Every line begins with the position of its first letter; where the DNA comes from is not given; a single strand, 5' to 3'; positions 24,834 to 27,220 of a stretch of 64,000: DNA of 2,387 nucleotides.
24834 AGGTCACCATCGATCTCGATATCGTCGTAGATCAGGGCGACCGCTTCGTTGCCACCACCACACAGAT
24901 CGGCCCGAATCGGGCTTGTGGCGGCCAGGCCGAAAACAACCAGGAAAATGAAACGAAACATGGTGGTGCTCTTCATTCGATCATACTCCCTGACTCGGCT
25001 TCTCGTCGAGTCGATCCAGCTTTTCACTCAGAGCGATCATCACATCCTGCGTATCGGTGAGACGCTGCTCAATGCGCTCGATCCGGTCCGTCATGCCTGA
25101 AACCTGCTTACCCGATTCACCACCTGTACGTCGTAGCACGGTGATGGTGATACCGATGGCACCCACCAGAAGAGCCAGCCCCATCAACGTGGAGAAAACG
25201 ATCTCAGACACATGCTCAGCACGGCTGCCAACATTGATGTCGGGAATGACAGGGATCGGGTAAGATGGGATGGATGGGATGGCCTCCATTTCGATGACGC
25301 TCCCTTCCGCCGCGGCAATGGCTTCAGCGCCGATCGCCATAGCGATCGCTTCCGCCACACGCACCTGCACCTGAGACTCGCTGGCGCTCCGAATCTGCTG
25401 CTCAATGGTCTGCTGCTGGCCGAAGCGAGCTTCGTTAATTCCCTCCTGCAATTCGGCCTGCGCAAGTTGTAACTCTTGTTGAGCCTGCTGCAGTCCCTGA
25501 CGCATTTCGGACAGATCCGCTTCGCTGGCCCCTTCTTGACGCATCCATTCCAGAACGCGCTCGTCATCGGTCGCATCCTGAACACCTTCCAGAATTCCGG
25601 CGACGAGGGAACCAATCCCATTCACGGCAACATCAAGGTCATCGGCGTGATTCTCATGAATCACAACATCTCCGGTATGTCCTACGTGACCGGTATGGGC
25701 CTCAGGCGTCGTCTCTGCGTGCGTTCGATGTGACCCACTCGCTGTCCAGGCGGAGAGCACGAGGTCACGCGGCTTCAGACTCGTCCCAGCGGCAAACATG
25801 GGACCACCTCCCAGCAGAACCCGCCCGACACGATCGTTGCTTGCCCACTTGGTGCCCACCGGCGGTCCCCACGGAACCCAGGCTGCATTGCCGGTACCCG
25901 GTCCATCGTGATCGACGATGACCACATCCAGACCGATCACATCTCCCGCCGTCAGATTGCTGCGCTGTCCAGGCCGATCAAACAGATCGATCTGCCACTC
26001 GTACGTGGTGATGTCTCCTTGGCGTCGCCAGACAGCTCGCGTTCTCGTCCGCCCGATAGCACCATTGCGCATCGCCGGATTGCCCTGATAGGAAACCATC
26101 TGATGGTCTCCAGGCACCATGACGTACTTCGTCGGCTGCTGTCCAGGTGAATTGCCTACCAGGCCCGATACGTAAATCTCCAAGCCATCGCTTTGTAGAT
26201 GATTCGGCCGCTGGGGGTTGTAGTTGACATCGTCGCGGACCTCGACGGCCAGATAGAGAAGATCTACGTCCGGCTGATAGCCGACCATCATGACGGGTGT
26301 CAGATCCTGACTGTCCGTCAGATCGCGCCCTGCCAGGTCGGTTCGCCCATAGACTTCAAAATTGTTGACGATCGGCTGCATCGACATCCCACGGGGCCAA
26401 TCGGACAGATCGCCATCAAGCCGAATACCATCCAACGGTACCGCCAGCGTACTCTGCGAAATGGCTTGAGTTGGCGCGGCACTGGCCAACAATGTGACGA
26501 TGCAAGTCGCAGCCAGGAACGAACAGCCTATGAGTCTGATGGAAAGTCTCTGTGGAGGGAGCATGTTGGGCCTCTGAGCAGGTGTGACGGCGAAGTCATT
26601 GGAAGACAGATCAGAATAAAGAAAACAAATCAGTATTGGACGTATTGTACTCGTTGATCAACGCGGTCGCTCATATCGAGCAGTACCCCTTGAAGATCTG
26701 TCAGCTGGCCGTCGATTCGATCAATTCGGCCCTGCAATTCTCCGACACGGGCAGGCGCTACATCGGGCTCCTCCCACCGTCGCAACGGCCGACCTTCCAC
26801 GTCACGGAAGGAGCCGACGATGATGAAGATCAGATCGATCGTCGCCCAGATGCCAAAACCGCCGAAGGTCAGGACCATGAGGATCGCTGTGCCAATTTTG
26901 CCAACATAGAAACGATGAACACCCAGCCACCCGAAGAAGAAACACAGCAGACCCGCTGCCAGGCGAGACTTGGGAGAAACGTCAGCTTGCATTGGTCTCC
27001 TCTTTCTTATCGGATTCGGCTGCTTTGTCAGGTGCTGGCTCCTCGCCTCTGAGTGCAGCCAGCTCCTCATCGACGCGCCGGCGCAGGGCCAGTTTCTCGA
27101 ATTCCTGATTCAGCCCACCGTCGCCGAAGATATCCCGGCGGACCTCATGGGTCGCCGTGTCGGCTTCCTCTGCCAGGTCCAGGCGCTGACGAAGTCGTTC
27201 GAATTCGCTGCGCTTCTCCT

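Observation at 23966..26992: Three consecutive membrane proteins downstream of pspA share one conserved cytoplasmic C-terminal helix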

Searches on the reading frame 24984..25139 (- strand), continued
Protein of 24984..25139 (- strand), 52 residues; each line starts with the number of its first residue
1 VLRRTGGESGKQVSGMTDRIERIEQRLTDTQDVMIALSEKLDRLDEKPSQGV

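Call 62: find_related_loci(query=A7, collection=metagenome_contigs, flank=6000)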
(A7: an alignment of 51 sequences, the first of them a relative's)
Query A7 (86 aa) in metagenome_contigs; peptide patterns used: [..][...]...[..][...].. (x = any residue, [..] = any of these).
150 stretches matched a pattern; 52 encode a relative of the query (tblastn E <= 1e-3); 52 distinct loci.
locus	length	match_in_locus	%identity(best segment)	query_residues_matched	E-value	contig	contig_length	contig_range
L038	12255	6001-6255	62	1-86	4e-29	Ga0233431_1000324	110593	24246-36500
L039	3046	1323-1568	53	1-86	1e-23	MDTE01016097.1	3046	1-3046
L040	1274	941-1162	55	1-80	3e-23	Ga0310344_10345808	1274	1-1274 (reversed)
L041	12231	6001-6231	56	1-83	2e-21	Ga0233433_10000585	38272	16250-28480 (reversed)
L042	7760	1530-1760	56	1-83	2e-21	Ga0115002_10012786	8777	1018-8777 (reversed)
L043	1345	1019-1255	49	1-85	9e-20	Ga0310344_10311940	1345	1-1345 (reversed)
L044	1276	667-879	53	13-86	4e-19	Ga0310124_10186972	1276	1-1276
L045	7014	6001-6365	46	1-86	6e-18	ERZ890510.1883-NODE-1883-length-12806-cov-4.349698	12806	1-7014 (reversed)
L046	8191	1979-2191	48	1-77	1e-17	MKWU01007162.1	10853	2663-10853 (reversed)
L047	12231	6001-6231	48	1-83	7e-17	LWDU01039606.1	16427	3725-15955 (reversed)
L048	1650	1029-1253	43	1-84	2e-16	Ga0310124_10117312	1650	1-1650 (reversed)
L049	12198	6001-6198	50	7-82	4e-16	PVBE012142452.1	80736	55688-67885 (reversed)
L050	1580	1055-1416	52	10-82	2e-15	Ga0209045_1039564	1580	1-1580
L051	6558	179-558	41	1-86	2e-15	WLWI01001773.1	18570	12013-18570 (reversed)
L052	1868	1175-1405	42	1-85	6e-15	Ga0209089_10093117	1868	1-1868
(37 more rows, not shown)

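Call 68: predict_structure(alignment_id=A7)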
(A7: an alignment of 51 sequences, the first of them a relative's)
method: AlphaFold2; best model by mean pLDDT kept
length: 86 residues; sequences in the alignment: 51
mean_pLDDT: 83.5   pTM: 0.38
mean pLDDT of the five models: 83.5, 80.5, 77.0, 75.3, 70.5
residues with pLDDT >= 90: 45; 70-90: 23; 50-70: 18; < 50: 0
segments of 3 or more residues with pLDDT < 50: none
pLDDT, mean of each block of 10 residues (from residue 1): 91 94 85 61 61 87 93 93 89
secondary structure, 60 per line:
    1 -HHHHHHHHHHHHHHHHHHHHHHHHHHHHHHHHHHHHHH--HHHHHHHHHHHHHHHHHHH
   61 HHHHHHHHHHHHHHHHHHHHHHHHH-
elements in order: H2-39 H42-85

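Call 69: search_protein_families(library=ncbifam, alignment_id=A7, max_evalue=1)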
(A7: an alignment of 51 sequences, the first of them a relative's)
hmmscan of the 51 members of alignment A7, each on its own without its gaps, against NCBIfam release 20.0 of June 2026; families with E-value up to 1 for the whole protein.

A. member 1, P0176 (86 aa): 2 families
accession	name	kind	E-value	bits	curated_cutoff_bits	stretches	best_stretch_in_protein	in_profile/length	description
NF045487.1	ASRP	equivalog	0.0048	15.5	300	1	22-86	331-395/593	archaea-specific SMC-related protein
NF038055.1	T3SS_SctB_pilot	subfamily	0.1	12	37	1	35-80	187-228/313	type III secretion system translocon subunit SctB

B. families by the number of members that match (of 51 scanned): 48 families (the first 25 are shown)
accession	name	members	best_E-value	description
TIGR02978.1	phageshock_pspC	4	0.0027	envelope stress response membrane protein PspC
TIGR02976.1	phageshock_pspB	3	0.00018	envelope stress response membrane protein PspB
NF001421.0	PRK00295.1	3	0.022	hypothetical protein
NF045650.1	CD1247_Nterm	2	0.01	CD1247 N-terminal domain-containing protein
NF047839.1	PspM_Rv2743c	2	0.04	phage shock envelope stress response protein PspM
NF038055.1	T3SS_SctB_pilot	2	0.1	type III secretion system translocon subunit SctB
NF048001.1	GTP_morpho_1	2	0.17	GTA head formation protein, RCAP_rcc01685 family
NF045487.1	ASRP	1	0.0048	archaea-specific SMC-related protein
TIGR02865.1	spore_II_E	1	0.0053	stage II sporulation protein E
NF051466.1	MSP1_alpha_C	1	0.0053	major surface protein MSP1 subunit alpha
NF052590.1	ArlF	1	0.02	archaellum stator protein ArlF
NF046005.2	near_gluc_PtsG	1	0.022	MPN207a family PTS transporter accessory protein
NF045712.1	sulf_resp_HmcD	1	0.023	sulfate respiration complex protein HmcD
NF007590.0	PRK10227.1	1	0.025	Cu(I)-responsive transcriptional regulator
NF051431.1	Rv0361_Cterm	1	0.026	Rv0361 family membrane protein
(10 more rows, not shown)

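Call 72: search_solved_structures(query=A5, max_evalue=10, show_alignments=2)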
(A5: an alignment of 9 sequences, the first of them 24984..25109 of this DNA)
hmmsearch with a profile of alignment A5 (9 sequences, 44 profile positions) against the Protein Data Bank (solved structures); distinct sequences matched with E-value up to 10: 2.
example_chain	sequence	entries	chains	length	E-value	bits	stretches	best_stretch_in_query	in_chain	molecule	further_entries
9cuz_A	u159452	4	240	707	1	12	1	16-25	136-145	VP1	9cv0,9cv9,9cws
3p8c_E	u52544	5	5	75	1.4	11.6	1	3-20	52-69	Probable protein BRICK1 | Protein BRICK1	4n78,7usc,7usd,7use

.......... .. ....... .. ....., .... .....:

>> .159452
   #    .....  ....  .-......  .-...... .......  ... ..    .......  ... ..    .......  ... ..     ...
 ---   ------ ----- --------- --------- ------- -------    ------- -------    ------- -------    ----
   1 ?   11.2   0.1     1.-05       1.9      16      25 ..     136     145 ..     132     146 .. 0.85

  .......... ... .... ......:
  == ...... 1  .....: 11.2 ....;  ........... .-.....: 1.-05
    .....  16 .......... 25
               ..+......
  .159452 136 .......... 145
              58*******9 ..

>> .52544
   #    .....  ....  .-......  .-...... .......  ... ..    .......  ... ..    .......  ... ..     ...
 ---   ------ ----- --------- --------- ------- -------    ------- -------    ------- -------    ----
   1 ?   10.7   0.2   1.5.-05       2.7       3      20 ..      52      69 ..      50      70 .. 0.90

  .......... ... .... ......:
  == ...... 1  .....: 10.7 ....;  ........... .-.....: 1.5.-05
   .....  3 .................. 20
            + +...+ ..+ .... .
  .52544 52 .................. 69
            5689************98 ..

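Call 74: search_protein_families(library=pfam, proteins=[L029:7515-7973:+, L021:7304-7771:+, L029:8492-9751:+, L021:8706-10142:+, L029:8296-8448:+, L037:6152-6664:+], max_evalue=0.1)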
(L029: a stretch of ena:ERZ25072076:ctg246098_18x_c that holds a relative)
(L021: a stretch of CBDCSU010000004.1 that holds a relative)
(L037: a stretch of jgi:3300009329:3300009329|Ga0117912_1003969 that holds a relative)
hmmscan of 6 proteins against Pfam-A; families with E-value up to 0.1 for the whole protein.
L029:7515-7973:+ (153 aa): 6 families
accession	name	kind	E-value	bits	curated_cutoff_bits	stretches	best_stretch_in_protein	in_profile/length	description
PF09105.16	SelB-wing_1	-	0.0058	16.8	25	1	92-123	18-49/59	Elongation factor SelB, winged helix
PF09339.16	HTH_IclR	-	0.014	15.6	22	1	82-122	9-49/52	IclR helix-turn-helix domain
PF01978.25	TrmB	-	0.02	15.2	25.6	1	90-127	21-58/68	Sugar-specific transcriptional regulator TrmB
PF18920.5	DUF5671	-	0.021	15.2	28.4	1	16-83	10-79/132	Domain of unknown function (DUF5671)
PF07574.19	SMC_Nse1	-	0.076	13.3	23.3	1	80-122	141-177/194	Nse1 non-SMC component of SMC5-6 complex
PF22746.1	SHOCT-like_DUF2089-C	-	0.079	13.1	27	0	103-118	15-30/32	SHOCT-like domain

L021:7304-7771:+ (156 aa): 3 families
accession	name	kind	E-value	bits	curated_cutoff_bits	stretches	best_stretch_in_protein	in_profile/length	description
PF09339.16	HTH_IclR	-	0.0077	16.4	22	1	88-129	8-49/52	IclR helix-turn-helix domain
PF24034.1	DUF7343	-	0.035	14.4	27.6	1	85-129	5-49/62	Domain of unknown function (DUF7343)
PF12802.13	MarR_2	-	0.054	14.1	27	1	94-134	15-56/61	MarR family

L029:8492-9751:+ (420 aa): 9 families
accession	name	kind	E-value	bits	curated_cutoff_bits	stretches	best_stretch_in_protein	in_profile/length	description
PF02518.31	HATPase_c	-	2e-24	86.6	26.4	1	291-398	2-110/111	Histidine kinase-, DNA gyrase B-, and HSP90-like ATPase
PF13414.12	TPR_11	-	4.2e-08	33.2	26.8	2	82-108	12-38/42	TPR repeat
PF13431.12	TPR_17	-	1.7e-06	28.3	24.4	1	86-118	1-33/34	Tetratricopeptide repeat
PF14501.12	HATPase_c_5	-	0.00059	20.1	22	1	299-382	10-89/102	GHKL domain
PF13432.12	TPR_16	-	0.0007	20.4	32.7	1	81-131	14-64/65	Tetratricopeptide repeat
PF07719.23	TPR_2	-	0.0035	17.8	27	0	99-130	2-33/34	Tetratricopeptide repeat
PF13581.12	HATPase_c_2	-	0.0069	16.8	27.4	1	302-375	39-112/127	Histidine kinase-like ATPase domain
PF00515.34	TPR_1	-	0.023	15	27.8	0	100-129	3-32/34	Tetratricopeptide repeat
PF13371.12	TPR_9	-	0.082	13.4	35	0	75-130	6-61/73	Tetratricopeptide repeat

L021:8706-10142:+ (479 aa): 13 families
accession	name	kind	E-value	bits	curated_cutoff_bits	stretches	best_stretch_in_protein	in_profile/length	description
PF02518.31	HATPase_c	-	9.4e-25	87.7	26.4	1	360-466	2-109/111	Histidine kinase-, DNA gyrase B-, and HSP90-like ATPase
PF13432.12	TPR_16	-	4.9e-07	30.5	32.7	2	19-85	1-61/65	Tetratricopeptide repeat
PF13414.12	TPR_11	-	5.2e-06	26.5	26.8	0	149-180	8-39/42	TPR repeat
PF07719.23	TPR_2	-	5.6e-06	26.5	27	1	16-43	2-29/34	Tetratricopeptide repeat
PF13581.12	HATPase_c_2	-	0.00019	21.9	27.4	1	364-449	32-113/127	Histidine kinase-like ATPase domain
PF13428.12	TPR_14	-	0.00022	22.1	23.5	1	17-47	3-35/44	Tetratricopeptide repeat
PF14559.12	TPR_19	-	0.0031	18.2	25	0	25-59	1-31/68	Tetratricopeptide repeat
PF13424.12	TPR_12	-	0.0051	17.4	30.1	1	25-69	13-59/77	Tetratricopeptide repeat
PF00515.34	TPR_1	-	0.018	15.3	27.8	0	25-43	11-29/34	Tetratricopeptide repeat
PF13374.12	TPR_10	-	0.025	15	27.5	1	22-43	9-30/42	Tetratricopeptide repeat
PF07721.20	TPR_4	-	0.033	15.2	27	1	16-40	2-26/26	Tetratricopeptide repeat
PF13181.12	TPR_8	-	0.055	14.1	25.7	0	149-166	15-32/34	Tetratricopeptide repeat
PF23310.1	TPR_27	-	0.078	13.1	27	0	52-117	25-91/110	Plant tetratrico peptide repeats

L029:8296-8448:+ (51 aa): 0 families

L037:6152-6664:+ (171 aa): 4 families
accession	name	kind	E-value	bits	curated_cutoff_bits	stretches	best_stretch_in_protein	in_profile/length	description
PF09105.16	SelB-wing_1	-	0.00092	19.3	25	1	109-139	17-47/59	Elongation factor SelB, winged helix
PF01817.26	CM_2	-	0.0055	17.3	27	1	75-133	12-71/80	Chorismate mutase type II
PF20024.5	DUF6432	-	0.032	14.9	29.6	1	106-160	25-79/97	Family of unknown function (DUF6432)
PF24034.1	DUF7343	-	0.038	14.3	27.6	0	96-140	5-49/62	Domain of unknown function (DUF7343)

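Call 81: find_homologous_proteins(query=A7, max_evalue=0.001)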
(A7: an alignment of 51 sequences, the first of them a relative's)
Query A7 (51 sequences) (86 aa, profile of the alignment): 336 proteins with E <= 0.001 among 8000 candidates; the best 120 are listed.
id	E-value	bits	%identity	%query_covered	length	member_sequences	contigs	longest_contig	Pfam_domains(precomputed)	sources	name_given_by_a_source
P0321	1.5e-27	113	66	97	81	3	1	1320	-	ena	-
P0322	4.9e-27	111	54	97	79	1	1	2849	-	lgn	-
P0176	1.1e-26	110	100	100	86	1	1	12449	-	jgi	-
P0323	1.2e-26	110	99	100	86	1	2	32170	-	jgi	-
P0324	1.5e-26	110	99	97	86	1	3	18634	-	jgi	-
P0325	2.4e-26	109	60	97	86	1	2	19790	-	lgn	-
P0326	1.0e-25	107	67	100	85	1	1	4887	-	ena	-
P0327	1.2e-25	107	63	93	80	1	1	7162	-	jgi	jgi:hypothetical protein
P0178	1.5e-25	107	67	100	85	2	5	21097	-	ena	-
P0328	1.6e-25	106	64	100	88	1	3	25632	-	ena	-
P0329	2.9e-25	106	53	97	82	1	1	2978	-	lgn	-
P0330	3.2e-25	106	57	98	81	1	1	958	-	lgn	-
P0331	4.7e-25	105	68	99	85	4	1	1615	-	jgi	-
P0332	4.8e-25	105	59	100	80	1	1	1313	-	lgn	-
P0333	6.9e-25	104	64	100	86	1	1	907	-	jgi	jgi:hypothetical protein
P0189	4.1e-22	96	47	100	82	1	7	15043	-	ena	-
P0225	5.9e-21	92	76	38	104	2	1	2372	-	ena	-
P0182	1.3e-20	91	51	87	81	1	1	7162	-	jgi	jgi:hypothetical protein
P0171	2.5e-19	87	79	40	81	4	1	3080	-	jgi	jgi:ABC-type phosphate transport system auxiliary subunit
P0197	5.0e-18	82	45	80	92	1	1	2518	-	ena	-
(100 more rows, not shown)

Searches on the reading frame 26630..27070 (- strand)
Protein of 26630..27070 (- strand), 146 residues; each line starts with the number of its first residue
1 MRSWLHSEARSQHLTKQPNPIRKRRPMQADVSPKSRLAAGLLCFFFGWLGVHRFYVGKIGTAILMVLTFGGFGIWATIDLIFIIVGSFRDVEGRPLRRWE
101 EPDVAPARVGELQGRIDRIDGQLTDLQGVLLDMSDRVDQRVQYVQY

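Call 3: search_protein_families(library=pfam, proteins=[window:26630-27070:-], max_evalue=1)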
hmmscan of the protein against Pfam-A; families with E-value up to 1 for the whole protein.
window:26630-27070:- (146 aa): 1 family
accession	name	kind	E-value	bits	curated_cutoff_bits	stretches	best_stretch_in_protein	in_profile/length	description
PF05154.21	TM2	-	2e-20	73.1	27.9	1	33-81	2-51/51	TM2 domain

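Call 4: search_protein_families(library=ncbifam, proteins=[window:26630-27070:-], max_evalue=1)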
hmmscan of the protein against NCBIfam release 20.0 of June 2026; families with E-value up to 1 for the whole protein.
window:26630-27070:- (146 aa): 1 family
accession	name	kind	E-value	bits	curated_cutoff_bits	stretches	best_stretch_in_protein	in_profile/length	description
TIGR02805.1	exbB2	equivalog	0.19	11.9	135.35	1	54-86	66-98/138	TonB-system energizer ExbB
